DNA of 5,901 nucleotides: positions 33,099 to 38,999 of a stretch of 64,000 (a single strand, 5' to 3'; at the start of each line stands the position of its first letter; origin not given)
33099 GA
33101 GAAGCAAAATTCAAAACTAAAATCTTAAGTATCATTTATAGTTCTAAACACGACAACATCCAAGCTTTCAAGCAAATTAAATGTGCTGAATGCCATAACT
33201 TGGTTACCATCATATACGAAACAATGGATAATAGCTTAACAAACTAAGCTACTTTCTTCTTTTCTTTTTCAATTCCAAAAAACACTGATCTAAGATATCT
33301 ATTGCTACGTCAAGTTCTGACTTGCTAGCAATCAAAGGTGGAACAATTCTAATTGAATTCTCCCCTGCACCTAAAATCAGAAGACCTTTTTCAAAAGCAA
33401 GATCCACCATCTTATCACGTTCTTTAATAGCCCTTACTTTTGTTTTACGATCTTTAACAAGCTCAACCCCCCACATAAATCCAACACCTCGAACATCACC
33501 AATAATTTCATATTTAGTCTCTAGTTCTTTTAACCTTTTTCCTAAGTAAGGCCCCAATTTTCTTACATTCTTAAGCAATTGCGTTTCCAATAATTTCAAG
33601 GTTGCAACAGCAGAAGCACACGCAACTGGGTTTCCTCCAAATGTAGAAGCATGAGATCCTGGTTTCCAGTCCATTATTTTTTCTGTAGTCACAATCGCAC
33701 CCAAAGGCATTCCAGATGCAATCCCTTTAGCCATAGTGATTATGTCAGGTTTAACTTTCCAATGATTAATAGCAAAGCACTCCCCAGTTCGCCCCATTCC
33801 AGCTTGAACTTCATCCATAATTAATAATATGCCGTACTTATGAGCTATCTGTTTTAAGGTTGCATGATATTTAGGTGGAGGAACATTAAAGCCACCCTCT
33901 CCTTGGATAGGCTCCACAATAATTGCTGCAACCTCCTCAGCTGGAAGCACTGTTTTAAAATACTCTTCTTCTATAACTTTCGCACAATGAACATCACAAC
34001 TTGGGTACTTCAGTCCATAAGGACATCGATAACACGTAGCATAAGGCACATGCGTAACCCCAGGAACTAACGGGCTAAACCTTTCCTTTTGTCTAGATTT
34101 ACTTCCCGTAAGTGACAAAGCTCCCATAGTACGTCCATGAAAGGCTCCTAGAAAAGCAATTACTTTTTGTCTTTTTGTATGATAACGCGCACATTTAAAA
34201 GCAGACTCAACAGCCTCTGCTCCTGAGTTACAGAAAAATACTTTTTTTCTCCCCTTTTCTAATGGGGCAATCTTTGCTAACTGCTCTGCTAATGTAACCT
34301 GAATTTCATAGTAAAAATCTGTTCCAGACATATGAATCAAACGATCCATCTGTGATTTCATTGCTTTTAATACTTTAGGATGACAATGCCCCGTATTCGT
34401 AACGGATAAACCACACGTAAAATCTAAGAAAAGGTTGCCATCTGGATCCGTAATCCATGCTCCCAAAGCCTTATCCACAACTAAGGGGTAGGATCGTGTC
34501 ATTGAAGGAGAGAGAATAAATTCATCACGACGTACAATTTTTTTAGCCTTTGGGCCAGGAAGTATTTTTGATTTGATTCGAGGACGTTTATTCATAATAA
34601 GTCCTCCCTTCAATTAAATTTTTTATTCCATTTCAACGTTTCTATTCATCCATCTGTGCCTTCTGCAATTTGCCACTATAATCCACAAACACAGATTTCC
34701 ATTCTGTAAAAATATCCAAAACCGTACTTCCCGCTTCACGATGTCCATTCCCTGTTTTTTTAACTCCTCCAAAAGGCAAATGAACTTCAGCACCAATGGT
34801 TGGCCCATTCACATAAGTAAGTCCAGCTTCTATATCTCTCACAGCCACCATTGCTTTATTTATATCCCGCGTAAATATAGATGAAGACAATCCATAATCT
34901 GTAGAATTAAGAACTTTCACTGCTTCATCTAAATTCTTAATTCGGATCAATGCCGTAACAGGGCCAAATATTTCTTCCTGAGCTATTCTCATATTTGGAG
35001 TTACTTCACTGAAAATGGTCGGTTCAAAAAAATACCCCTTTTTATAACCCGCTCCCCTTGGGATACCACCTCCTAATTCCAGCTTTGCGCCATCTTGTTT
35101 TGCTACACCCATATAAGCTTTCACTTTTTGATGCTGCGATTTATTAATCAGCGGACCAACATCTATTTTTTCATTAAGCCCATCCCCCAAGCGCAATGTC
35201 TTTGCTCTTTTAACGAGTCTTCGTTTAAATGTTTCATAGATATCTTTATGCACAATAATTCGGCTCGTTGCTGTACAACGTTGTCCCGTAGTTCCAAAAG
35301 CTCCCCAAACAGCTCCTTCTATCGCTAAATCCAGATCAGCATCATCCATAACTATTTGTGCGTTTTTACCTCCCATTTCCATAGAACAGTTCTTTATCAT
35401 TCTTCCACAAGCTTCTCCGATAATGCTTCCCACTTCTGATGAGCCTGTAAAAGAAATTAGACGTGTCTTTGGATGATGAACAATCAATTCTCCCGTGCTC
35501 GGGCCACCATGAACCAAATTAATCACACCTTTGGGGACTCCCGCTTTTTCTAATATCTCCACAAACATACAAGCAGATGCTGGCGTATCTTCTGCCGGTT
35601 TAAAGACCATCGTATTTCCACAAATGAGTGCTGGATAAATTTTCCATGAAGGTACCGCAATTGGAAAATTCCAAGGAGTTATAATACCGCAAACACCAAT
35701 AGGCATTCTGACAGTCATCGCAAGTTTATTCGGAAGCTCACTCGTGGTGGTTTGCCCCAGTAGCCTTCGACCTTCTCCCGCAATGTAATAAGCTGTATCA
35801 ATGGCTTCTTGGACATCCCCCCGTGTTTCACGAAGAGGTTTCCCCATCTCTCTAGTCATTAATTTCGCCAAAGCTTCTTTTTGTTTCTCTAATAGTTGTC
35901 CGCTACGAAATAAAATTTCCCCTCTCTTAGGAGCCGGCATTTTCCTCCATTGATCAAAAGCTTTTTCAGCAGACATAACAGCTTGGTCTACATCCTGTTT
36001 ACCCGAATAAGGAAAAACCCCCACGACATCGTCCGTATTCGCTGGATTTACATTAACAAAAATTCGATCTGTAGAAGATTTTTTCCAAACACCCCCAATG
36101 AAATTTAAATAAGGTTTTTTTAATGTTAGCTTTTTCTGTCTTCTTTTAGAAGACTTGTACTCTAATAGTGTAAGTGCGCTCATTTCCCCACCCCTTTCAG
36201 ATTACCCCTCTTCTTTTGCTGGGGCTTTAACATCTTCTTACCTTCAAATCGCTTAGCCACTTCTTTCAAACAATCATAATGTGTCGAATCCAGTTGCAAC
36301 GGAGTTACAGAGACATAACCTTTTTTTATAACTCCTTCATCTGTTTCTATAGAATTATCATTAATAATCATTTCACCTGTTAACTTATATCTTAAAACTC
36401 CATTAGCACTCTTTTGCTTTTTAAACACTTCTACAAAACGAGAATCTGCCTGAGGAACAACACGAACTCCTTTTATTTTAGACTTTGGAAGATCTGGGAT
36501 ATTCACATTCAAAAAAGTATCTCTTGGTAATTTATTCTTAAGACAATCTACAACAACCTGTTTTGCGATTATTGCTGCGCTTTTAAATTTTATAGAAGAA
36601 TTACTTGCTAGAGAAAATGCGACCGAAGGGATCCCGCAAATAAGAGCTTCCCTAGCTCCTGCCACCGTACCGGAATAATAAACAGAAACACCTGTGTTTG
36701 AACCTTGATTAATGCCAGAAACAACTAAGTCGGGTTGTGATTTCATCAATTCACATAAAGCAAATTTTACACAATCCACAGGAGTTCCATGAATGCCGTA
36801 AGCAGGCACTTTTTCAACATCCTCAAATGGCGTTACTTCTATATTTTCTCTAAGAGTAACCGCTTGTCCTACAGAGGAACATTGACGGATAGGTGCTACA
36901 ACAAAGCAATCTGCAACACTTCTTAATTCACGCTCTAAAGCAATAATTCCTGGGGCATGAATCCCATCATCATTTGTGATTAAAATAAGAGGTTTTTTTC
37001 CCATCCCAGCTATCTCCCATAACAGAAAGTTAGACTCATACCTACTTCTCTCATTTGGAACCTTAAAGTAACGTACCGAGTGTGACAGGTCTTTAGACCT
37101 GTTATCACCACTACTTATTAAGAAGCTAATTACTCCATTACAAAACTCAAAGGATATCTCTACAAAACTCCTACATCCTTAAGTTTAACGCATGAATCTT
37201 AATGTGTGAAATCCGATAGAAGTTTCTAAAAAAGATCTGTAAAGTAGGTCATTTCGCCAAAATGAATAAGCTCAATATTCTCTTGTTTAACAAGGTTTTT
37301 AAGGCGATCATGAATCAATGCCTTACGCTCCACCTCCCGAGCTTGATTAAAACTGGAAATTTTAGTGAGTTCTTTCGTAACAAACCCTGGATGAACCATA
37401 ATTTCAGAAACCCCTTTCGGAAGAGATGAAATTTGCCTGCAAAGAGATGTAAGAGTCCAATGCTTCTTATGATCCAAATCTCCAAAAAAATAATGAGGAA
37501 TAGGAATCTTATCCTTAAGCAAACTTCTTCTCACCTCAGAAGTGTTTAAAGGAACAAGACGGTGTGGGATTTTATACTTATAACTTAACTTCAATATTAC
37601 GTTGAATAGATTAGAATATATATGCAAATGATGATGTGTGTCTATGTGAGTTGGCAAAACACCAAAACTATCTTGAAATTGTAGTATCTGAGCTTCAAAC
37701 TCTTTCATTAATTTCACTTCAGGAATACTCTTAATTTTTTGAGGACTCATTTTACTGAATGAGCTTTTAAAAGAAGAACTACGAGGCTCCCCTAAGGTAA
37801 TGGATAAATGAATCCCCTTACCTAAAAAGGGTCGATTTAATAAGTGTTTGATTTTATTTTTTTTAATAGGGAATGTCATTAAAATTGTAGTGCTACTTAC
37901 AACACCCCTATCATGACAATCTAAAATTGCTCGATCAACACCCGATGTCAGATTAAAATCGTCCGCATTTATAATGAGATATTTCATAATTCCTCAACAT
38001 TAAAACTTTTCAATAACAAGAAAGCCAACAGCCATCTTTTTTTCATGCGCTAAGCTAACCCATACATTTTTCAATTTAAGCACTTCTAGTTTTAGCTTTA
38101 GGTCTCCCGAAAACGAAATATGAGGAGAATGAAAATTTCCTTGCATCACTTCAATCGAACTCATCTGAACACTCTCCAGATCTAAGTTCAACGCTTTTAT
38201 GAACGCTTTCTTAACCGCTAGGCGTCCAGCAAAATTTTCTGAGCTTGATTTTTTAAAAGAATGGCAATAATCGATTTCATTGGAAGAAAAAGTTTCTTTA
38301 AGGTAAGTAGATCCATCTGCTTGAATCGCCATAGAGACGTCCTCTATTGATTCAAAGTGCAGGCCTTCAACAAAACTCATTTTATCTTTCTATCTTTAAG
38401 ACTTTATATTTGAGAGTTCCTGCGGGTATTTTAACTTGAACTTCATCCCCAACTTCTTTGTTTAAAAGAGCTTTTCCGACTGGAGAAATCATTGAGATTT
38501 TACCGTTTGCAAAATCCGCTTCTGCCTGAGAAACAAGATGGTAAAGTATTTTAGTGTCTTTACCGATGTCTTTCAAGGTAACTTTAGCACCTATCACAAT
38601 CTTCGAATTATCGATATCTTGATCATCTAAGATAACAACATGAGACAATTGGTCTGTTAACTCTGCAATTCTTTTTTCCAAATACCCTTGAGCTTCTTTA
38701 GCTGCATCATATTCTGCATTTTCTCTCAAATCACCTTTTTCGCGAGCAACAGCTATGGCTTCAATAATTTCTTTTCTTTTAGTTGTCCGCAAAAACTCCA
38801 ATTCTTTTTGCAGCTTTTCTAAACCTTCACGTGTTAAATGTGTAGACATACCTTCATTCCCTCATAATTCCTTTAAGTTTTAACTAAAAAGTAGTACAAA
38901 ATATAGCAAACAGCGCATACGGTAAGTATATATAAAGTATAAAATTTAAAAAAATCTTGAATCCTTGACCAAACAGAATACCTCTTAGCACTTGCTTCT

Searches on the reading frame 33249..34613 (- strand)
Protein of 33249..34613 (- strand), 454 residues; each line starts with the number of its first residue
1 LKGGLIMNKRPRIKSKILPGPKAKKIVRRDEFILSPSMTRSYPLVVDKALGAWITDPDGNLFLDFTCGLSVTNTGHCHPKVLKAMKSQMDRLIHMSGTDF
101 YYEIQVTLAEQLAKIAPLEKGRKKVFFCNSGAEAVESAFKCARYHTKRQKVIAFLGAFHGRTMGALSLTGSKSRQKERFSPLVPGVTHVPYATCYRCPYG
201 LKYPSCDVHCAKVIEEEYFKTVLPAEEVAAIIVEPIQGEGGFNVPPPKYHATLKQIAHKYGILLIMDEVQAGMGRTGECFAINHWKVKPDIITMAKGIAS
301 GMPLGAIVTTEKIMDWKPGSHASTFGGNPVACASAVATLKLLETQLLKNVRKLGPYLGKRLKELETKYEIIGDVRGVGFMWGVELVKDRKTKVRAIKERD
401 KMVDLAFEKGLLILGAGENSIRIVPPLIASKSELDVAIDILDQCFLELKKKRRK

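Call 25: search_protein_families(library=pfam, proteins=[window:33249-34613:-], max_evalue=0.00001)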
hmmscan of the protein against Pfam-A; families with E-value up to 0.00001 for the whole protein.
window:33249-34613:- (454 aa): 1 family
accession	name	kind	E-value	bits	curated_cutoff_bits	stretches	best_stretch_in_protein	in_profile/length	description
PF00202.27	Aminotran_3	-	4e-128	428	30.5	1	41-444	8-402/403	Aminotransferase class-III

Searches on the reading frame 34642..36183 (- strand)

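Call 25: search_protein_families(library=pfam, proteins=[window:34642-36183:-], max_evalue=0.00001)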
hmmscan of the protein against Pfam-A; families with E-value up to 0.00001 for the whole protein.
window:34642-36183:- (513 aa): 1 family
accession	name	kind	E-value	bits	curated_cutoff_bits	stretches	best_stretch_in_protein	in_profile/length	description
PF00171.27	Aldedh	-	2.4e-176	587.3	23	1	33-498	1-461/461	Aldehyde dehydrogenase family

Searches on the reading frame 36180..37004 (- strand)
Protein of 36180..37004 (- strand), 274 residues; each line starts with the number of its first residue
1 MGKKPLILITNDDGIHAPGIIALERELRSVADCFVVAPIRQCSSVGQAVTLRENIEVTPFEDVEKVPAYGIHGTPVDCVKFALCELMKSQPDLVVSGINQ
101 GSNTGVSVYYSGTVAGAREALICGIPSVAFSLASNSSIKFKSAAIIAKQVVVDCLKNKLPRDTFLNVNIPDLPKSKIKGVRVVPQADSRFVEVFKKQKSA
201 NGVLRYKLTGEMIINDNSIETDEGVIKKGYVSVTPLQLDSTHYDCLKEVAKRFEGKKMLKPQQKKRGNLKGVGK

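Call 68: search_protein_families(library=pfam, proteins=[window:36180-37004:-], max_evalue=0.00001)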
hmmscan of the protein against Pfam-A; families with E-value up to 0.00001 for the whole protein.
window:36180-37004:- (274 aa): 1 family
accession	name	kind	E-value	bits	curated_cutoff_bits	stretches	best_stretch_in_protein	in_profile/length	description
PF01975.23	SurE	-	1.3e-61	208.2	22.1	1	7-190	1-187/189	Survival protein SurE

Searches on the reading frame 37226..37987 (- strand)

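Call 68: search_protein_families(library=pfam, proteins=[window:37226-37987:-], max_evalue=0.00001)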
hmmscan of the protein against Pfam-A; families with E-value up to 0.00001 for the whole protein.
window:37226-37987:- (253 aa): 1 family
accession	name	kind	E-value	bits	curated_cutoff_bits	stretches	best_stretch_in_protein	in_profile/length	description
PF04794.17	YdjC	-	8.9e-44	150.8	29.7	1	3-235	1-266/266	YdjC-like protein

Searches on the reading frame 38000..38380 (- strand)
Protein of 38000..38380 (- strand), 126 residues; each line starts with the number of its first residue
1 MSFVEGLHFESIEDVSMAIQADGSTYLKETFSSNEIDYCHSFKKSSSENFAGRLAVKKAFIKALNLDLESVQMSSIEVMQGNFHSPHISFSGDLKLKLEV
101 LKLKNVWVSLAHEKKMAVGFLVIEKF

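Call 87: search_protein_families(library=pfam, proteins=[window:38000-38380:-], max_evalue=0.0001)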
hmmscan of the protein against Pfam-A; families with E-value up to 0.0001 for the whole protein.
window:38000-38380:- (126 aa): 1 family
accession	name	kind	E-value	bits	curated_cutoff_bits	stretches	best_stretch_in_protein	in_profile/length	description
PF01648.25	ACPS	-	8e-08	32.7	25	1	10-95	7-93/111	4'-phosphopantetheinyl transferase superfamily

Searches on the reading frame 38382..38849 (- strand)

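Call 87: search_protein_families(library=pfam, proteins=[window:38382-38849:-], max_evalue=0.0001)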
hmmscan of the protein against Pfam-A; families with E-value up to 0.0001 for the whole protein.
window:38382-38849:- (155 aa): 2 families
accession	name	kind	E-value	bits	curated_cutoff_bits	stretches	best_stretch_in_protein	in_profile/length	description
PF03449.20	GreA_GreB_N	-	3.9e-29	101.1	24.5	1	5-73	3-71/71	Transcription elongation factor, N-terminal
PF01272.25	GreA_GreB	-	2.9e-25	88.5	26.9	1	81-154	3-76/77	Transcription elongation factor, GreA/GreB, C-term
